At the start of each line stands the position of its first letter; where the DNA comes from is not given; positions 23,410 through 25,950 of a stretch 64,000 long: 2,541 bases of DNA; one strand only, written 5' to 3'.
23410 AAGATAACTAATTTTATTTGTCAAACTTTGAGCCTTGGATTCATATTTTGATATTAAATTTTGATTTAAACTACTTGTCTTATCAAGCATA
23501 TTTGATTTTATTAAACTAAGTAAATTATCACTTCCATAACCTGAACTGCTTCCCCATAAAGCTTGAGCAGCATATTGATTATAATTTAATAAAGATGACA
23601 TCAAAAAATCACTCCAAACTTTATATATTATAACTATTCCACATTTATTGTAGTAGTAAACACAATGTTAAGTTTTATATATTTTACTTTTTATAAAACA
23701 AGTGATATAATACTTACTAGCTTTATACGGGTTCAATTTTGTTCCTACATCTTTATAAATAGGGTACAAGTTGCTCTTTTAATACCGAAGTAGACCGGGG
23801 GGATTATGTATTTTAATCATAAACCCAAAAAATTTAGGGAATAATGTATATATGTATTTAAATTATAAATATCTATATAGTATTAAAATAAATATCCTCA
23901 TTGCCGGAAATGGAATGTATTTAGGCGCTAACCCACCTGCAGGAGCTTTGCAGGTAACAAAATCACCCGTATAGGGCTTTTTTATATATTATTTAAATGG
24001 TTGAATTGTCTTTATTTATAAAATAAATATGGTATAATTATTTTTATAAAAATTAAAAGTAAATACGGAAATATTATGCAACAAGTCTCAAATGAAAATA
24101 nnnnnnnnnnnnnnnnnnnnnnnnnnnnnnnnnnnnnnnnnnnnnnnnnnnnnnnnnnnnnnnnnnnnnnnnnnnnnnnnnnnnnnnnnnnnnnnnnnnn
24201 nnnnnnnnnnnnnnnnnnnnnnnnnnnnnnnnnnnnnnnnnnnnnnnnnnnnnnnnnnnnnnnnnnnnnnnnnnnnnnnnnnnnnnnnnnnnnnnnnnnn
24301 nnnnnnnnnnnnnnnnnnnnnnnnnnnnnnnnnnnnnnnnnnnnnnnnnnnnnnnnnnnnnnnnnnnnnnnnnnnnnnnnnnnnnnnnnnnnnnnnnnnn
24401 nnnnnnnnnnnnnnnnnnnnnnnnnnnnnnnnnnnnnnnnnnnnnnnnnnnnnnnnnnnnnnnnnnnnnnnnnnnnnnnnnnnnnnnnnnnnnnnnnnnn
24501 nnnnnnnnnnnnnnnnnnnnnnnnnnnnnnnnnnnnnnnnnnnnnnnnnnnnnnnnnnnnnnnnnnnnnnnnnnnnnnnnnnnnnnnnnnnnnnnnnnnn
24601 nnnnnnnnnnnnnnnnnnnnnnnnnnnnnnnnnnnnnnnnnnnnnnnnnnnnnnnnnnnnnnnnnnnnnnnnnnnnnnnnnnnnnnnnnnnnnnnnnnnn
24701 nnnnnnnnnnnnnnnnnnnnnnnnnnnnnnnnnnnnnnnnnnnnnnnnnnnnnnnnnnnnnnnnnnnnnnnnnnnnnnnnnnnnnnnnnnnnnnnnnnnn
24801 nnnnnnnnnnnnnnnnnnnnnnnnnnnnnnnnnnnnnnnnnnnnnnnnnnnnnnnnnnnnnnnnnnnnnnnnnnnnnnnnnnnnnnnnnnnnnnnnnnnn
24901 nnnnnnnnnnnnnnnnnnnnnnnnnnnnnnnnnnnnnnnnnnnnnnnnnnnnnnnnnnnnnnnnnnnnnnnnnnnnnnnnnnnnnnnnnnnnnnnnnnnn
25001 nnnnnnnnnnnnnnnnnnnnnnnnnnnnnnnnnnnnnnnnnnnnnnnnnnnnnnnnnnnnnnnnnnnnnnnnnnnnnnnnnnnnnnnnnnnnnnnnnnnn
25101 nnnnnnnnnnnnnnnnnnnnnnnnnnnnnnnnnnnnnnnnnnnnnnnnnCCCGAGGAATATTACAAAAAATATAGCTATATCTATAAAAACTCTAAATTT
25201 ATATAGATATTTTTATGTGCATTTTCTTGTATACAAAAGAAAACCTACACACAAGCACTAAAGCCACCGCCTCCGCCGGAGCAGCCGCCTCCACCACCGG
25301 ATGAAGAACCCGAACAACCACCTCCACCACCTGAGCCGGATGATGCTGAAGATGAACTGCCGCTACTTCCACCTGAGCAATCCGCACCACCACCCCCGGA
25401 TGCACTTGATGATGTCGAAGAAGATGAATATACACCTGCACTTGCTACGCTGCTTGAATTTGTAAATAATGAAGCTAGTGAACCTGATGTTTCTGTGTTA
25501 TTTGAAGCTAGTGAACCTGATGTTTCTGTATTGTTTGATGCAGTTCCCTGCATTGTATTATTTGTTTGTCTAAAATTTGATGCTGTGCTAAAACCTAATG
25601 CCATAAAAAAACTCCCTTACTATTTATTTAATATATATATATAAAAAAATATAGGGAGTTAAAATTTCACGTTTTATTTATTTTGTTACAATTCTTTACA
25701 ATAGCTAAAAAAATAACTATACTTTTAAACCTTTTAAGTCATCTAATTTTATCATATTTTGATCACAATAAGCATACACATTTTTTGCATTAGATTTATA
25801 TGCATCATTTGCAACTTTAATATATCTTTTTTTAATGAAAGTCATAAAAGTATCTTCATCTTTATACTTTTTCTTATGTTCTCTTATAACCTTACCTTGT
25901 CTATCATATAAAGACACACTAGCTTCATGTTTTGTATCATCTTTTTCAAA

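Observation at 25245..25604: GC-rich island encoding a microcin-B17-like Gly/Ser/Cys peptide without nearby maturation genes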

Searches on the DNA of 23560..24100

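Call 42: search_rna_families(source=window, start=23560, end=24100, threshold=evalue, max_evalue=1, show_alignments=2)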
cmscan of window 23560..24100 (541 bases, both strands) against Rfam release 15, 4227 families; matches with E-value up to 1: 0.
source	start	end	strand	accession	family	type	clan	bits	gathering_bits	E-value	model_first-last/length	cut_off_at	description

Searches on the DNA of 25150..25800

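Call 43: search_rna_families(source=window, start=25150, end=25800, threshold=evalue, max_evalue=1)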
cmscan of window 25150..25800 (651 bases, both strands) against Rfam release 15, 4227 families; matches with E-value up to 1: 1.
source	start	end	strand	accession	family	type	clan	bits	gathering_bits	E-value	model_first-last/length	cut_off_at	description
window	25299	25378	+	RF01128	sR43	Gene; snRNA; snoRNA; CD-box;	-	13.8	45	0.74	1-56/56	no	Small nucleolar RNA sR42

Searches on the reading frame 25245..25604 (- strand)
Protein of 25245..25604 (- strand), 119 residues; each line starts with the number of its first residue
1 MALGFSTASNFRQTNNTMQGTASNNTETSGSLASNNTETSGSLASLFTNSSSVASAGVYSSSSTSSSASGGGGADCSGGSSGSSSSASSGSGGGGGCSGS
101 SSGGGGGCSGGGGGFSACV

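Call 7: search_protein_families(library=pfam, proteins=[window:25245-25604:-], max_evalue=0.01)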
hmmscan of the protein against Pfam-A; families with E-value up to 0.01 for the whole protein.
window:25245-25604:- (119 aa): 0 families

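Call 8: search_protein_families(library=ncbifam, proteins=[window:25245-25604:-], max_evalue=1)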
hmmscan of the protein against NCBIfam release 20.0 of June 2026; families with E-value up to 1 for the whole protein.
window:25245-25604:- (119 aa): 0 families

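Call 9: find_homologous_proteins(query=window:25245-25604:-, max_evalue=0.01)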
Query window:25245-25604:- (119 aa): 1 proteins with E <= 0.01 among 8000 candidates.
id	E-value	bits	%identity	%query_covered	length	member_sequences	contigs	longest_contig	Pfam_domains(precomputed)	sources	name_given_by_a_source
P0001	1.5e-12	66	77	50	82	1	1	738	-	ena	-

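Call 11: find_encoding_contigs(protein=window:25245-25604:-, flank=10000)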
Protein window:25245-25604:- (119 aa): 22 contigs read that carry it; 6 places shown.
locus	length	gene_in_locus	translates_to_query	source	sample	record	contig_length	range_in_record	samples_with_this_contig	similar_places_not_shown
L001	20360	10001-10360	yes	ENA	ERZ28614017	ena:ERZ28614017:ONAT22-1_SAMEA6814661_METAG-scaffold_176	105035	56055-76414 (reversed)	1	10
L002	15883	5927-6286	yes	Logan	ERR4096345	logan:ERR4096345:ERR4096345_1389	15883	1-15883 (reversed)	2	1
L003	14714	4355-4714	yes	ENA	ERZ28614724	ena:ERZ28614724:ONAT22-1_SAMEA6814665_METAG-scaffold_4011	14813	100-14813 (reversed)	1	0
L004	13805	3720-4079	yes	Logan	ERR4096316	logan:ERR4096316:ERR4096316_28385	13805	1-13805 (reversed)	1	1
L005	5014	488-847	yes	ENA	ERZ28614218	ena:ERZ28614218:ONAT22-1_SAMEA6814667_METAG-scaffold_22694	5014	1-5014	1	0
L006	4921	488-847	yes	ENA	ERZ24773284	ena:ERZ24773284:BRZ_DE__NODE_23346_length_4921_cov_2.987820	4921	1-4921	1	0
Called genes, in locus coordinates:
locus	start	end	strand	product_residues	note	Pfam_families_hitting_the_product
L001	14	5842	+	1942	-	PF07238:PilZ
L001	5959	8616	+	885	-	PF01411:tRNA-synt_2c, PF07973:tRNA_SAD, PF02272:DHHA1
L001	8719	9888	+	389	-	-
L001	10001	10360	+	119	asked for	-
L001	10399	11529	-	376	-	PF00072:Response_reg, PF13487:HD_5, PF01966:HD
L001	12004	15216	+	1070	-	-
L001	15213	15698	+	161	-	PF01325:Fe_dep_repress, PF02742:Fe_dep_repr_C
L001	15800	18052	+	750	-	PF04313:HSDR_N, PF13588:HSDR_N_2, PF02384:N6_Mtase, PF01170:UPF0020 (weak), PF07669:Eco57I (weak)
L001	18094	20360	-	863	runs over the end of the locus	PF00171:Aldedh, PF00465:Fe-ADH, PF13685:Fe-ADH_2 (weak), PF25137:ADH_Fe_C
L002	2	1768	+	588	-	?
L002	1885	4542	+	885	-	PF01411:tRNA-synt_2c, PF07973:tRNA_SAD, PF02272:DHHA1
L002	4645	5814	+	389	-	-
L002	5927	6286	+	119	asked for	-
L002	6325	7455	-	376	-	PF00072:Response_reg, PF13487:HD_5, PF01966:HD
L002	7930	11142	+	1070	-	-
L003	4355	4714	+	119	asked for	-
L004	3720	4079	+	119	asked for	-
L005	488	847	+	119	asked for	-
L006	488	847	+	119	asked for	-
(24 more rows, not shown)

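Call 12: find_encoding_contigs(protein=P0001, flank=10000)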
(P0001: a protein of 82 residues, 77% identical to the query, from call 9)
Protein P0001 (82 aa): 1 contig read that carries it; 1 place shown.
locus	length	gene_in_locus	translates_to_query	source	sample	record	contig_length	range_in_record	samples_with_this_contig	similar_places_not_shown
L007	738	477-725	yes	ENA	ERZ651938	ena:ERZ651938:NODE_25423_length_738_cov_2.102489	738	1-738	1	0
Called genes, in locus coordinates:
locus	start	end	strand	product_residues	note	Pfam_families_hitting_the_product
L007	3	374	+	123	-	?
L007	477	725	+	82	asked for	-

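Call 16: find_related_loci(query=A1, collection=genome_contigs, flank=10000)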
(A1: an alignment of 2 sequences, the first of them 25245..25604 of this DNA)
Query A1 (119 aa) in genome_contigs; peptide patterns used: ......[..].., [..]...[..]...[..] (x = any residue, [..] = any of these).
53 stretches matched a pattern; 3 encode a relative of the query (tblastn E <= 1e-3); 3 distinct loci.
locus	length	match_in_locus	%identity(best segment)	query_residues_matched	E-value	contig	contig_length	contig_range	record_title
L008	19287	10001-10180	76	1-59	4e-19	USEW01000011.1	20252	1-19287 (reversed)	uncultured bacterium isolate UMGS1657 genome assembly, contig: NODE_1635_length_20252_cov_3.692182, whole genome shotgun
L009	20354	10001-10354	62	1-119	2e-16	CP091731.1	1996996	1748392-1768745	MAG: Candidatus Melainabacteria bacterium isolate nC33_lr_bin.1.fa chromosome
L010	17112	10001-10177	51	1-59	1e-8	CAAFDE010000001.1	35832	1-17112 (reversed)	TPA_asm: Candidatus Gastranaerophilales bacterium, isolate HGM07904, WGS project CAAFDE010000000 data, contig: SRS077392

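Call 30: search_protein_representatives(protein=window:25245-25604:-)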
Query: 119 residues. Proteins with E-value up to 0.001 (for the whole library): 1; up to 1e-10: 1; up to 1e-30: 0. The best 1 are listed.
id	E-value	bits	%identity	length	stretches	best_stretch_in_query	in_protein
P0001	4.8e-13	65.7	82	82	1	1-70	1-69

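Call 32: find_related_loci(query=A2, collection=metagenome_contigs, flank=10000)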
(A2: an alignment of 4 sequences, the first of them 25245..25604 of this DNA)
Query A2 (119 aa) in metagenome_contigs; peptide patterns used: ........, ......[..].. (x = any residue, [..] = any of these).
125 stretches matched a pattern; 3 encode a relative of the query (tblastn E <= 1e-3); 3 distinct loci.
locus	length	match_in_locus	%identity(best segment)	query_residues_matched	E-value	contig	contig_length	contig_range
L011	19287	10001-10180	76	1-59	2e-19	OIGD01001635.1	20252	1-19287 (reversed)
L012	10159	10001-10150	81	1-51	7e-18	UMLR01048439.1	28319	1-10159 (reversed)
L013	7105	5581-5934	62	1-119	1e-16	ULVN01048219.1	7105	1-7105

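Call 58: predict_structure(protein=window:25245-25604:-)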
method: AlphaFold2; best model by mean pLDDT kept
length: 119 residues; sequences in the alignment: 1
mean_pLDDT: 41.8   pTM: 0.12
mean pLDDT of the five models: 41.8, 38.7, 38.4, 37.7, 33.4
residues with pLDDT >= 90: 0; 70-90: 0; 50-70: 10; < 50: 109
segments of 3 or more residues with pLDDT < 50: 1-75, 77-82, 84-88, 91-96, 98-107, 109-113
pLDDT, mean of each block of 10 residues (from residue 1): 39 41 39 39 43 38 39 43 47 45 42 48
secondary structure, 60 per line:
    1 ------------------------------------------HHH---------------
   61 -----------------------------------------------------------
elements in order:

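Call 59: search_protein_families(library=phrogs, proteins=[window:25245-25604:-], max_evalue=0.01)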
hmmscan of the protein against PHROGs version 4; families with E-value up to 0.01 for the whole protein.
window:25245-25604:- (119 aa): 0 families

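Call 60: search_protein_families(library=padloc, proteins=[window:25245-25604:-], max_evalue=0.01)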
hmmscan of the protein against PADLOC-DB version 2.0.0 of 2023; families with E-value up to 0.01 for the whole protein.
window:25245-25604:- (119 aa): 0 families

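Call 61: search_solved_structures(query=window:25245-25604:-, max_evalue=1)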
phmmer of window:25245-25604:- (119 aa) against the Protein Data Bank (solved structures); distinct sequences matched with E-value up to 1: 0.

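Call 64: find_related_loci(query=A2, collection=viral_contigs, flank=5000)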
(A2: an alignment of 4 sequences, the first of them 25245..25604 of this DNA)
Query A2 (119 aa) in viral_contigs; peptide patterns used: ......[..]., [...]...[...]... (x = any residue, [..] = any of these).
28 stretches matched a pattern, but none encodes a relative of the query by tblastn (E <= 1e-3).

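Call 75: list_cluster_members(proteins=[window:25245-25604:-, window:25717-26886:-])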
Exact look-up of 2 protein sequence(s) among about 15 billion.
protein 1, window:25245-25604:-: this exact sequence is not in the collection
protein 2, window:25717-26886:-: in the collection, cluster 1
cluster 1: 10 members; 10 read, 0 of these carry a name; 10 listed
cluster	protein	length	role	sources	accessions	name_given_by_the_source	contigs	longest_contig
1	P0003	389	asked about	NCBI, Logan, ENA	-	-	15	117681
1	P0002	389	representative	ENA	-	-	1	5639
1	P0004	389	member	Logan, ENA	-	-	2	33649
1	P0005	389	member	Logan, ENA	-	-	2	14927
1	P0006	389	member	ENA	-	-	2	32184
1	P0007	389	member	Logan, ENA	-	-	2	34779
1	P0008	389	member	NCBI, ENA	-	-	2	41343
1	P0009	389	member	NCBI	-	-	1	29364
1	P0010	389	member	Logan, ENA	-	-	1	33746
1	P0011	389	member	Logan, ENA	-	-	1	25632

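Call 79: search_protein_families(library=pfam, proteins=[L009:10001-10357:+, L008:10001-10351:+, L010:10001-10369:+], max_evalue=1)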
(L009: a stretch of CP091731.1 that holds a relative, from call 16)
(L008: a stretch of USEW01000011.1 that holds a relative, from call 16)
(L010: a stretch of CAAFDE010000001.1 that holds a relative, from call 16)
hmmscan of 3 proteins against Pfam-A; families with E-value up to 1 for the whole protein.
L009:10001-10357:+ (118 aa): 0 families

L008:10001-10351:+ (116 aa): 0 families

L010:10001-10369:+ (122 aa): 0 families

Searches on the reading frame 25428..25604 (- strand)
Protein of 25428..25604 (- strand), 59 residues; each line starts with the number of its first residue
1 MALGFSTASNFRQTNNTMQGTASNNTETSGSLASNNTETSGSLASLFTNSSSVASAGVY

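Call 24: find_homologous_proteins(query=A4, max_evalue=1)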
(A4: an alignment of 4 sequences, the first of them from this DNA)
Query A4 (4 sequences) (59 aa, profile of the alignment): 1 proteins with E <= 1 among 678 candidates.
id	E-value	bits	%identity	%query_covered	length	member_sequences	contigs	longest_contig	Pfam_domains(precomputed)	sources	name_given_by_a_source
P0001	3.9e-32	128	77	100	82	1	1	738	-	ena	-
